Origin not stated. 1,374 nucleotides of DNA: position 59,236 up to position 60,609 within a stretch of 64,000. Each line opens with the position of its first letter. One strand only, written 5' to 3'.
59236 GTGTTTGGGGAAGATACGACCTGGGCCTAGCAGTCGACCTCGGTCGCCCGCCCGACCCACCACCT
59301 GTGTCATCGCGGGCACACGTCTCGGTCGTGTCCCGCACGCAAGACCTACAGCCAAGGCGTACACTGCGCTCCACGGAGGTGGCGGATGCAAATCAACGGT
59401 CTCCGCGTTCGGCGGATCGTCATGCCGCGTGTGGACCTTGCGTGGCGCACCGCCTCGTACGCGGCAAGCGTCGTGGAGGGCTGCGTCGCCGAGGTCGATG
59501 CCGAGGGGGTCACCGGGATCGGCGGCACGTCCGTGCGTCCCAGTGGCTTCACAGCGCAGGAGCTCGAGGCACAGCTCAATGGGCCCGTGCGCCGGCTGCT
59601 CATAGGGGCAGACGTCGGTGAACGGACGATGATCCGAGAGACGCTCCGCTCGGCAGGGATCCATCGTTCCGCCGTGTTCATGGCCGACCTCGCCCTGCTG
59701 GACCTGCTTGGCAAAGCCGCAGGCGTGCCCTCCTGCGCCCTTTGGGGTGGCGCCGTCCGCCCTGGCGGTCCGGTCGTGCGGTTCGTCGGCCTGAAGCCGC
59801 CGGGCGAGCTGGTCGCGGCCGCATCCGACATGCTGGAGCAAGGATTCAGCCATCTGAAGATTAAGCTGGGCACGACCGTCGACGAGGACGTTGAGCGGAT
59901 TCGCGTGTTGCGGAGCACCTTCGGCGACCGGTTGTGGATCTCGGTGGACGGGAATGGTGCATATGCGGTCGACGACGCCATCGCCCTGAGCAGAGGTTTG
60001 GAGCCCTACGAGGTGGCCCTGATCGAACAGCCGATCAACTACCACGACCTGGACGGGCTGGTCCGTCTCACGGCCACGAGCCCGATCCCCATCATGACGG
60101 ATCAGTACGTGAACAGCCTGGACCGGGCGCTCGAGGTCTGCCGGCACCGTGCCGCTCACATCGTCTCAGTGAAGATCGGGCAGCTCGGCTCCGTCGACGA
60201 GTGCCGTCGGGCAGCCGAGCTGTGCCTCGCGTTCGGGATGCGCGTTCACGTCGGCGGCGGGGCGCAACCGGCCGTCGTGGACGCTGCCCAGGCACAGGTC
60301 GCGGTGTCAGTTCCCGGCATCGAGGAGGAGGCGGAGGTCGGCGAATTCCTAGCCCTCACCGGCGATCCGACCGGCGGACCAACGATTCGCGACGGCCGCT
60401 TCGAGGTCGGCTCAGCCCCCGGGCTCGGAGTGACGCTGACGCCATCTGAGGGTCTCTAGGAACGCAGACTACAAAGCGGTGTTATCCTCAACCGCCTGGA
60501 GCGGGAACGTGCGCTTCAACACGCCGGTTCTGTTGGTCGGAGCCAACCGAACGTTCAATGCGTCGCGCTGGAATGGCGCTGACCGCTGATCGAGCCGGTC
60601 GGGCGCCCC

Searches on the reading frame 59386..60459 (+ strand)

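Call 62: search_protein_families(library=pfam, max_evalue=0.001, proteins=[window:59386-60459:+])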
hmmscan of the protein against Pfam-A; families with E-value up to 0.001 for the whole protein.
window:59386-60459:+ (357 aa): 3 families
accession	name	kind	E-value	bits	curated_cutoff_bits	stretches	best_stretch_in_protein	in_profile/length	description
PF13378.12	MR_MLE_C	-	1.8e-46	159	29.4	1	141-352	1-216/219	Enolase C-terminal domain-like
PF07476.17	MAAL_C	-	4.5e-06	26.5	27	1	230-308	136-213/249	Methylaspartate ammonia-lyase C-terminus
PF02746.21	MR_MLE_N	-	4.6e-06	27.3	22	1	34-121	30-117/117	Mandelate racemase / muconate lactonizing enzyme, N-terminal domain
